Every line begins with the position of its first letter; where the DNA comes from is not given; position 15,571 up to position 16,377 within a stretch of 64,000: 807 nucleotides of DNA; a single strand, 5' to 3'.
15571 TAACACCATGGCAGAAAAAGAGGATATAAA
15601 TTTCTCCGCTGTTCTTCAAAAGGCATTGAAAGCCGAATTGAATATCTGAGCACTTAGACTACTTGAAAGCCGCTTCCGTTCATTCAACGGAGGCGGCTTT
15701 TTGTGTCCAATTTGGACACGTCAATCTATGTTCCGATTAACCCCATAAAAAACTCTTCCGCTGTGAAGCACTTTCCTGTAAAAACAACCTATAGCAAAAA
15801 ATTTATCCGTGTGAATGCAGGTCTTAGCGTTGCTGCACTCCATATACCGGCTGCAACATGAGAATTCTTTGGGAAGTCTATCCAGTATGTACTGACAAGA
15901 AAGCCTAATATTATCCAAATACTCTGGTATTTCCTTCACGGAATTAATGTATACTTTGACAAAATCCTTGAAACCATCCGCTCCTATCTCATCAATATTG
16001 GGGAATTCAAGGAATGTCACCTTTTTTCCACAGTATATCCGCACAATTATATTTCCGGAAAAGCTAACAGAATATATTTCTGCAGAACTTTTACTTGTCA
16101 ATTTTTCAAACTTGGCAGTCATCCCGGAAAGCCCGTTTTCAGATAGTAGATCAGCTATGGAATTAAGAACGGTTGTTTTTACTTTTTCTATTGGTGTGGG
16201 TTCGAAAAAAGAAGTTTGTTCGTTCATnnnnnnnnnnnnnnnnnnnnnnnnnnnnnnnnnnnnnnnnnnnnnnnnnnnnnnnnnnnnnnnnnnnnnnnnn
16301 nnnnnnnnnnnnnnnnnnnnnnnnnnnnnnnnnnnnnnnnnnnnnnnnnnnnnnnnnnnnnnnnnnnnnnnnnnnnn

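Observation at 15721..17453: Two-gene AT-rich cassette in the rexAB position: exonuclease-BRCT fusion plus Cys-rich partner, a candidate uncharacterised exclusion/defence module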

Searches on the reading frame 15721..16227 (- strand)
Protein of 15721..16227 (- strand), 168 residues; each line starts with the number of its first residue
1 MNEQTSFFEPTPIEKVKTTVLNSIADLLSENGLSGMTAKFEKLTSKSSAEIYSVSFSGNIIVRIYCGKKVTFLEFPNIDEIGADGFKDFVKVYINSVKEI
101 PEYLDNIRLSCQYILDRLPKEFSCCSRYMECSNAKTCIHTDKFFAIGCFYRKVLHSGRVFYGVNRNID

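Call 3: search_protein_families(library=pfam, proteins=[window:15721-16227:-], max_evalue=0.1)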
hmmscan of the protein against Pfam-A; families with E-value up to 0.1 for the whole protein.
window:15721-16227:- (168 aa): 1 family
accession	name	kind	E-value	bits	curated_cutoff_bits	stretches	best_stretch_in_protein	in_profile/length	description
PF14513.12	DAG_kinase_N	-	0.066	13.9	23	0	75-104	40-67/151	Diacylglycerol kinase N-terminus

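Call 4: search_protein_families(library=padloc, proteins=[window:15721-16227:-], max_evalue=1)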
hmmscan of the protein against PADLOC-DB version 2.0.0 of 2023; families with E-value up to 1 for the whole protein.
window:15721-16227:- (168 aa): 0 families

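Call 5: search_protein_families(library=phrogs, proteins=[window:15721-16227:-], max_evalue=0.1)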
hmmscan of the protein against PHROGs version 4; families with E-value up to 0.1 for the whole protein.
window:15721-16227:- (168 aa): 0 families

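Call 6: search_protein_families(library=ncbifam, proteins=[window:15721-16227:-], max_evalue=0.1)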
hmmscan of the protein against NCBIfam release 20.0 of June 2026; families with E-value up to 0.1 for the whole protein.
window:15721-16227:- (168 aa): 0 families

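Call 7: find_homologous_proteins(query=window:15721-16227:-, max_evalue=0.001)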
Query window:15721-16227:- (168 aa): 28 proteins with E <= 0.001 among 43 candidates.
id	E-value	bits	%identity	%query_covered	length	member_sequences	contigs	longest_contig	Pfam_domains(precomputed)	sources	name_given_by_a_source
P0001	1.3e-103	362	96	100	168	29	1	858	-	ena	-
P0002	5.2e-82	292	76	100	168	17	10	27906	-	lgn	-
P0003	1.2e-78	281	72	100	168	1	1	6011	-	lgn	-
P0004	3.2e-77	276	71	100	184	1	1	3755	-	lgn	-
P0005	4.1e-77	276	73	100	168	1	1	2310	-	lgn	-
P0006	1.9e-74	267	71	100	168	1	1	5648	-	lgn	-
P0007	1.9e-70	254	67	100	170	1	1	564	-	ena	-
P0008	1.7e-69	251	66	100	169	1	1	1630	-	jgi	-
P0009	6.9e-61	223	56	99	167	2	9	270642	-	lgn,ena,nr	nr:MAG TPA: hypothetical protein [Caudoviricetes sp.]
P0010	5.0e-58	214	55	100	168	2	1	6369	-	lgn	-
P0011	6.0e-55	204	52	100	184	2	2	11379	-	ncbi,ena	-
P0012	2.3e-41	160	46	100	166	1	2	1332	-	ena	-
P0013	3.0e-27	114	38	99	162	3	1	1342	-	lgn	-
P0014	3.9e-27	113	36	99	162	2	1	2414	-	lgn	-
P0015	4.4e-27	113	36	99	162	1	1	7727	-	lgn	-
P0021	9.0e-23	99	37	93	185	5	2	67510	-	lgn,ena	-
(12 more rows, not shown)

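Call 20: find_encoding_contigs(protein=P0009, flank=8000, max_places=4)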
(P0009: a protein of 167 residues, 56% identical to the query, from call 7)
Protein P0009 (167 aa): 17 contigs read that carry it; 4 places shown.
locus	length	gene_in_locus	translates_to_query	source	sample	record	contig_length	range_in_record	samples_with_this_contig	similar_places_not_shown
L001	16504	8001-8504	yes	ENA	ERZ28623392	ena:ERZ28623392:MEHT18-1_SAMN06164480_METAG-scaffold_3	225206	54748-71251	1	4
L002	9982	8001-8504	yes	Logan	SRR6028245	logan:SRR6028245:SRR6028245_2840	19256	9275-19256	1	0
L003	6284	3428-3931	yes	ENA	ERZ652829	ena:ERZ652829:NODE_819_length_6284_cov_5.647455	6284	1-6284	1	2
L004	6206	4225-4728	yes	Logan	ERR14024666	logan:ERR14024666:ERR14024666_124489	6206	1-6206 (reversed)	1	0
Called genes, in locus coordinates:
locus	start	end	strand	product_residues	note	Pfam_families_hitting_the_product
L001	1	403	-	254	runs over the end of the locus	PF00142:Fer4_NifH (weak), PF01656:CbiA, PF02374:ArsA_ATPase (faint), PF06564:CBP_BcsQ (weak), PF07015:VirC1 (faint), PF09140:MipZ (faint), PF10609:ParA, PF13614:AAA_31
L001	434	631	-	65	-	-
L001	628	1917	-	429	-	PF00772:DnaB, PF13481:AAA_25, PF03796:DnaB_C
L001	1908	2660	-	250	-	-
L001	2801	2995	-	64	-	-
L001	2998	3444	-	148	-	PF01381:HTH_3, PF13560:HTH_31 (weak)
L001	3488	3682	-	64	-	PF12844:HTH_19, PF13443:HTH_26, PF13560:HTH_31 (weak), PF01381:HTH_3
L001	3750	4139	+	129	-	-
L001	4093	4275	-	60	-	-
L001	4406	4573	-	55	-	-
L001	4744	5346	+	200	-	PF01381:HTH_3, PF12844:HTH_19 (weak), PF13560:HTH_31, PF00717:Peptidase_S24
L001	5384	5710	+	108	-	-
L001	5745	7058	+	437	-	PF00929:RNase_T, PF00533:BRCT (weak)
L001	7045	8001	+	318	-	PF00929:RNase_T, PF16473:Rv2179c-like, PF00533:BRCT (weak)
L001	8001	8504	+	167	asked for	-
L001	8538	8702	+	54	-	-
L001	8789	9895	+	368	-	PF22022:Phage_int_M, PF00589:Phage_integrase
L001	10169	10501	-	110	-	-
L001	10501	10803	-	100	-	PF09862:DUF2089, PF22746:SHOCT-like_DUF2089-C (weak)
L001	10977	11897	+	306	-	PF00795:CN_hydrolase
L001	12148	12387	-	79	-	PF12844:HTH_19, PF13443:HTH_26 (faint), PF13560:HTH_31, PF01381:HTH_3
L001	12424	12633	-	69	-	PF12844:HTH_19 (weak), PF01381:HTH_3, PF13560:HTH_31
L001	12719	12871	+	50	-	-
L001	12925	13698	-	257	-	PF00072:Response_reg, PF08769:Spo0A_C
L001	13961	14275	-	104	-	-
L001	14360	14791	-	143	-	PF04657:DMT_YdcZ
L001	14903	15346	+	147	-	PF13291:ACT_4 (weak), PF01842:ACT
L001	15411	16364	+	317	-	PF00696:AA_kinase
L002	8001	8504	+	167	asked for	-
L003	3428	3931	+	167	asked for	-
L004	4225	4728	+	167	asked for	-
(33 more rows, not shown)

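Call 22: find_encoding_contigs(protein=P0021, flank=8000, max_places=3)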
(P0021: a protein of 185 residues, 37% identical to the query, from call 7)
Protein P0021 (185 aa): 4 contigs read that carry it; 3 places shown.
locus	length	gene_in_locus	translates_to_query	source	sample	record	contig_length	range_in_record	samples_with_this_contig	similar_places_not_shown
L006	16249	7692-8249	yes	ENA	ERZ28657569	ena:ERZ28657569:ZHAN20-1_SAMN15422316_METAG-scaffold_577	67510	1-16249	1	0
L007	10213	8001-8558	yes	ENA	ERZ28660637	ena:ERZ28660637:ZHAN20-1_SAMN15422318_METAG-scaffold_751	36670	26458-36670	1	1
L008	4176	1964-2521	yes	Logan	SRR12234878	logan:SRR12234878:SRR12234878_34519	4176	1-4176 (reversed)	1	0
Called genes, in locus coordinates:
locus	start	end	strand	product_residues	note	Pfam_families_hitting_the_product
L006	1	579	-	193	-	?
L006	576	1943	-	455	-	PF00772:DnaB, PF03796:DnaB_C, PF13481:AAA_25 (faint)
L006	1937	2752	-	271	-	PF13730:HTH_36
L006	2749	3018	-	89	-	-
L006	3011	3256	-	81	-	-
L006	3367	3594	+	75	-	PF12844:HTH_19, PF13560:HTH_31, PF01381:HTH_3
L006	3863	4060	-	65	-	-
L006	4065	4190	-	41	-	-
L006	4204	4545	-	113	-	-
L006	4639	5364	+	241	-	-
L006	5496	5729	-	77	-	PF13560:HTH_31 (weak), PF01381:HTH_3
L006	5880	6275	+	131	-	PF12844:HTH_19, PF13560:HTH_31, PF01381:HTH_3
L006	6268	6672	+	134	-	PF06114:Peptidase_M78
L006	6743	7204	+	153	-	PF00929:RNase_T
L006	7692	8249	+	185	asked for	-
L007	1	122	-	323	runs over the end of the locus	PF11300:DUF3102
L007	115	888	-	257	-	PF00142:Fer4_NifH (faint), PF01656:CbiA, PF09140:MipZ (faint), PF10609:ParA, PF13614:AAA_31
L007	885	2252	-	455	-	PF00772:DnaB, PF03796:DnaB_C, PF13481:AAA_25 (faint)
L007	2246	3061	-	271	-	PF13730:HTH_36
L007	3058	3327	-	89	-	-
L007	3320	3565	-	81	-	-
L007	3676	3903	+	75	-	PF12844:HTH_19, PF13560:HTH_31, PF01381:HTH_3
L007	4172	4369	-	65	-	-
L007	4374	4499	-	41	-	-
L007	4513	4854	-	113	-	-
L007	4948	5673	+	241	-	-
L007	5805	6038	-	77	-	PF13560:HTH_31 (weak), PF01381:HTH_3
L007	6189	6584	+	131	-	PF12844:HTH_19, PF13560:HTH_31, PF01381:HTH_3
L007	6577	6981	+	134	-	PF06114:Peptidase_M78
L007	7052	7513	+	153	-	PF00929:RNase_T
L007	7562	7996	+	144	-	-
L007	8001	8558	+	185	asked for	-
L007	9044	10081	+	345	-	PF00589:Phage_integrase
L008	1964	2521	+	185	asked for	-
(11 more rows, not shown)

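Call 25: search_solved_structures(query=window:15721-16227:-, max_evalue=10)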
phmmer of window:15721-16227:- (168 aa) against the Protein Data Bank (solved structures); distinct sequences matched with E-value up to 10: 3.
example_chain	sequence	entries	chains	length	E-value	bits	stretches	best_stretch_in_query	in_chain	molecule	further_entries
3p8c_E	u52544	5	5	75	0.11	15.9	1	86-135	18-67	Probable protein BRICK1 | Protein BRICK1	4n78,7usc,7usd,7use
1tuz_A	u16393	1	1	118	0.52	13.7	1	75-105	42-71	diacylglycerol kinase alpha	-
5v6d_A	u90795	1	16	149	1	12.7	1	16-55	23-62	Nucleoside diphosphate kinase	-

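Call 37: predict_structure(alignment_id=A1)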
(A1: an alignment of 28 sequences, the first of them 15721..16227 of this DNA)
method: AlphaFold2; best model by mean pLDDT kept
length: 168 residues; sequences in the alignment: 28
mean_pLDDT: 70.4   pTM: 0.61
mean pLDDT of the five models: 70.4, 70.3, 69.4, 69.4, 65.6
residues with pLDDT >= 90: 43; 70-90: 55; 50-70: 22; < 50: 48
segments of 3 or more residues with pLDDT < 50: 1-5, 121-142, 144-149, 151-155, 157-160, 163-168
pLDDT, mean of each block of 10 residues (from residue 1): 53 90 90 82 78 88 88 82 67 89 91 76 36 41 48 47 45
secondary structure, 60 per line:
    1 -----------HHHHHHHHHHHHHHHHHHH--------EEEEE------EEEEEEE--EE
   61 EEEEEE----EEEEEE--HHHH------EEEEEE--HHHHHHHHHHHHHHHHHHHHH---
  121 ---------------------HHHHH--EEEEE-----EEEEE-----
elements in order: H12-30 E39-43 E50-56 E59-66 E71-76 H79-82 E89-94 H97-117 H142-146 E149-153 E159-163

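Call 42: fold_search(model_id=the predicted structure, library=pdb)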
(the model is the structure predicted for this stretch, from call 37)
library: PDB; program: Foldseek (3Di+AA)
matches with E <= 10: 370; with E <= 0.001: 0
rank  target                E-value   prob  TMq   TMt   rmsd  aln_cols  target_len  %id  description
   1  2fki_MODEL_1_A        1.5e-01  0.87  0.35  0.46   6.1       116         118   11  NMR Structure of Protein yjbR from Escherichia coli; Northeast Structural Genomics Consortium Target ER226 (released 2006-02-28)
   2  2ml5_MODEL_1_A        1.7e-01  0.23  0.17  0.18  15.0        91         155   11  NMR structure of protein ZP_02064002.1 from Bacteroides ovatus ATCC 8483 (released 2014-03-19)
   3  4pso_B                2.5e-01  0.21  0.21  0.18  15.2       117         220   10  Crystal structure of apeThermo-DBP-RP2 bound to ssDNA dT10 (released 2014-04-30)
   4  4psn_B                3.0e-01  0.25  0.24  0.19  14.7       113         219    8  Crystal structure of apeThermo-DBP-RP2 (released 2014-04-30)
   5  4psn_A                3.6e-01  0.23  0.24  0.19  14.6       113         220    8  Crystal structure of apeThermo-DBP-RP2 (released 2014-04-30)
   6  9asm_B                3.6e-01  0.15  0.18  0.14   9.2        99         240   13  Human Drosha and DGCR8 in complex with Pri-let-7f1 (released 2024-09-04)
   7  4v1a_h                3.8e-01  0.30  0.23  0.16   7.5       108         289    7  Structure of the large subunit of the mammalian mitoribosome, part 2 of 2 (released 2014-10-08)
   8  4pso_A                4.0e-01  0.21  0.23  0.19  14.9       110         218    9  Crystal structure of apeThermo-DBP-RP2 bound to ssDNA dT10 (released 2014-04-30)
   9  8ifj_A                4.7e-01  0.25  0.23  0.15  12.9       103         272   14  Crystal structure of pyrrolysyl-tRNA synthetase from methanogenic archaeon ISO4-G1 (released 2023-03-15)
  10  4pso_G                5.0e-01  0.10  0.19  0.16  15.4       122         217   11  Crystal structure of apeThermo-DBP-RP2 bound to ssDNA dT10 (released 2014-04-30)
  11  2x5h_A                5.3e-01  0.10  0.16  0.26  15.9       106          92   11  Crystal structure of the ORF131 L26M L51M double mutant from Sulfolobus islandicus rudivirus 1 (released 2010-07-21)
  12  4psn_C                6.0e-01  0.14  0.23  0.19  14.6       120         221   10  Crystal structure of apeThermo-DBP-RP2 (released 2014-04-30)
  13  4pso_D                6.0e-01  0.13  0.22  0.18  15.4       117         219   10  Crystal structure of apeThermo-DBP-RP2 bound to ssDNA dT10 (released 2014-04-30)
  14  9bk6_A                6.7e-01  0.07  0.13  0.20  15.9       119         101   10  Structure of B10_CYTX binder-complex (released 2024-10-09)
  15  8g8k                  7.1e-01  0.16  0.24  0.25  13.3       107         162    7  Crystal structure of Rv1916 (residues 233-398) (released 2023-06-07)
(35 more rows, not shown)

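Call 45: search_dna_similar(query=window:15721-16227:-, collection=phages, mode=protein, max_evalue=0.001, max_rows=30)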
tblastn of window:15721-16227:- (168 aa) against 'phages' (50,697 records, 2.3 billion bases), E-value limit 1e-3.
No match.

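Call 47: find_related_loci(query=A1, collection=genome_contigs, flank=6000)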
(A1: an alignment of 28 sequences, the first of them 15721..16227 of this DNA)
Query A1 (168 aa) in genome_contigs; peptide patterns used: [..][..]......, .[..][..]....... (x = any residue, [..] = any of these).
106 stretches matched a pattern; 86 encode a relative of the query (tblastn E <= 1e-3); the best 80 are kept; 80 distinct loci.
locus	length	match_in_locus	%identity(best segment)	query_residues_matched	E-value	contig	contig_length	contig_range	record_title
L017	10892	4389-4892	95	1-168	3e-105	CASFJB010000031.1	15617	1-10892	uncultured Eubacteriales bacterium isolate O6_L1_382382_idba_bin.112 genome assembly, contig: O6_L1_382382_idba_bin.112.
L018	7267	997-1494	45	1-168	8e-47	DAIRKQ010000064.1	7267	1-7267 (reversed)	MAG TPA_asm: Oscillospiraceae bacterium isolate CTOTU12570 NODE_5346_length_7267_cov_5.261647, whole genome shotgun sequ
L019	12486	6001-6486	40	19-168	4e-30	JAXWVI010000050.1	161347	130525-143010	MAG: bacterium isolate P011L1-7 NODE_17_length_161347_cov_11.784627, whole genome shotgun sequence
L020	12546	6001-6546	38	1-168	6e-30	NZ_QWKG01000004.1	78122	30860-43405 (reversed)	Colidextribacter sp. OB.20 Scaffold2_3, whole genome shotgun sequence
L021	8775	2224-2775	36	1-168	4e-28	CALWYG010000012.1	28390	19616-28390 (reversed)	MAG: uncultured Oscillospiraceae bacterium isolate E41__bin222 genome assembly, contig: E41__k127_4974318, whole genome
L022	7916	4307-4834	35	1-168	1e-26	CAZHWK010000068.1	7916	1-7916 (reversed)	MAG TPA_asm: uncultured Oscillospiraceae bacterium isolate SRP335695_co1_28 genome assembly, contig: NODE_4333_length_79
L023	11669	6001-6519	33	3-168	6e-26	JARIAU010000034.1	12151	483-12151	MAG: Oscillospiraceae bacterium isolate cluster1_bin.77 k127_339448, whole genome shotgun sequence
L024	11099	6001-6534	34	1-168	1e-25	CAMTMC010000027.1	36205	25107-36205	MAG TPA_asm: uncultured bacterium isolate SRR12464008_bin.29_metawrap_v1.3_MAG genome assembly, contig: NODE.459_length_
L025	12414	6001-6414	40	25-168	9e-25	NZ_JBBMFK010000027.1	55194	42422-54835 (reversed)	Pseudoflavonifractor intestinihominis strain CLA-AP-H29 CLA-AP-H29_contig_27_length_55194, whole genome shotgun sequence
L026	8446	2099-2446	41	53-167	1e-24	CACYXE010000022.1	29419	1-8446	MAG: Ruminococcaceae bacterium isolate RUG12358 genome assembly, contig: RUG12358_asm_22, whole genome shotgun sequence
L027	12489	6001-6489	36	14-165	1e-24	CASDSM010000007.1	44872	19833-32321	uncultured Eubacteriales bacterium isolate SI.O38.metabat-bins.39 genome assembly, contig: SI.O38.metabat-bins.39.fa_k14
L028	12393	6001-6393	37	46-167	1e-23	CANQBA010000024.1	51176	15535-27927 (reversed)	MAG: uncultured Oscillospiraceae bacterium isolate Lapin-005__bin33 genome assembly, contig: Lapin-005__NODE_800_length_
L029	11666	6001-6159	70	115-167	1e-23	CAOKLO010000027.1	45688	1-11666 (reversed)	MAG TPA_asm: uncultured bacterium isolate SRR15604596_bin.20_metawrap_v1.3_MAG genome assembly, contig: NODE.1235_length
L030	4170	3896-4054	70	115-167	1e-23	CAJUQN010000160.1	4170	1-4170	MAG TPA_asm: uncultured Oscillospiraceae bacterium isolate MGBC162871 genome assembly, contig: MGBC162871.160, whole gen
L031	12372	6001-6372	38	53-168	1e-22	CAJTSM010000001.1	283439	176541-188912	MAG TPA_asm: uncultured Oscillibacter sp. isolate MGBC113262 genome assembly, contig: MGBC113262.1, whole genome shotgun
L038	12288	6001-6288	41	70-167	2e-18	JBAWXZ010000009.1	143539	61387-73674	MAG: Eubacteriales bacterium isolate ELA076 MAG076_9, whole genome shotgun sequence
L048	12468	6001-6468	30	14-166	6e-16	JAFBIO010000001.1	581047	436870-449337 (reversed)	Allofournierella massiliensis strain An912 An912_NODE_1_length_581047_cov_20.150715_pilon, whole genome shotgun sequence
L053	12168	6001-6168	48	111-166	1e-15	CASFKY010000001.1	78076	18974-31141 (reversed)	uncultured Oscillospiraceae bacterium isolate CO.O61.metabat-bins.299 genome assembly, contig: CO.O61.metabat-bins.299.f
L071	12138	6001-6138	48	122-167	2e-14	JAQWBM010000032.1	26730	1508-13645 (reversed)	MAG: Eubacteriales bacterium isolate STF2_22 NODE_4119_length_26730_cov_4.533060_Sandtown_F2, whole genome shotgun seque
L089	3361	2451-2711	42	83-168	2e-12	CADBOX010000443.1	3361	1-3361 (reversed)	MAG: uncultured Lachnospiraceae bacterium isolate RUG14166 genome assembly, contig: RUG14166_asm_443, whole genome shotg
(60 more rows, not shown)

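Call 48: search_protein_representatives(alignment_id=A1)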
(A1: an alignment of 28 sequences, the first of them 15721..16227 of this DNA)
Query: 28 sequences, 170 profile positions. Proteins with E-value up to 0.001 (for the whole library): 1281; up to 1e-10: 881; up to 1e-30: 88. The best 150 are listed.
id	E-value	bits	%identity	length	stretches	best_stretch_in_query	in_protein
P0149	5.2e-60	219.0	-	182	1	1-170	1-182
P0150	1.9e-59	217.2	-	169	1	1-170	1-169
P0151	3.7e-59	216.2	-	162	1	2-170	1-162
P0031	6.0e-55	202.5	-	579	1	2-170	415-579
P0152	4.3e-54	199.7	-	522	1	1-169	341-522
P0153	5.5e-53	196.1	-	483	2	11-170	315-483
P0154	8.6e-50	185.7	-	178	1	1-170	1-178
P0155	1.2e-48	182.0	-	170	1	3-170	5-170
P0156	2.6e-47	177.6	-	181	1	13-168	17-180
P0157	4.5e-47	176.9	-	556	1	3-169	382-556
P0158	9.6e-47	175.8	-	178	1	1-170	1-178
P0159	1.6e-46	175.1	-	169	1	3-170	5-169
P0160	1.3e-45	172.1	-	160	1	1-170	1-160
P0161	1.7e-45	171.8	-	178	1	2-170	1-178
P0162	3.1e-44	167.6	-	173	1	11-170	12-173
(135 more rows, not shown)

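Call 56: search_protein_families(library=pfam, alignment_id=A3, max_evalue=0.001)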
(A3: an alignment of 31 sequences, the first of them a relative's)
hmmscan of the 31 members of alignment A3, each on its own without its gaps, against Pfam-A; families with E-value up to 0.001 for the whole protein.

A. member 1, P0152 (522 aa): 2 families
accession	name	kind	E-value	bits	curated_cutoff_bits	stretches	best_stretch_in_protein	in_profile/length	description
PF00929.31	RNase_T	-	3.9e-23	83.2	24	1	30-183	1-164/164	Exonuclease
PF00533.33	BRCT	-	3.9e-05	24.2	21.3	1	230-287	2-52/78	BRCA1 C Terminus (BRCT) domain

B. families by the number of members that match (of 31 scanned): 9 families
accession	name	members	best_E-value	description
PF00929.31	RNase_T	28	3.4e-37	Exonuclease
PF00533.33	BRCT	23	6.7e-10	BRCA1 C Terminus (BRCT) domain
PF16473.11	Rv2179c-like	10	2.9e-10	3'-5' exoribonuclease Rv2179c-like domain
PF13482.12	RNase_H_2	5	3.3e-05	RNase_H superfamily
PF21762.3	DEDDh_C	4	3.5e-05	DNA polymerase III subunit epsilon-like, C-terminal domain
PF03104.25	DNA_pol_B_exo1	2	0.0001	DNA polymerase family B, exonuclease domain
PF01612.26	DNA_pol_A_exo1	2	0.0001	3'-5' exonuclease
PF13277.11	YmdB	1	1.7e-32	YmdB-like protein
PF00149.33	Metallophos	1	5.7e-06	Calcineurin-like phosphoesterase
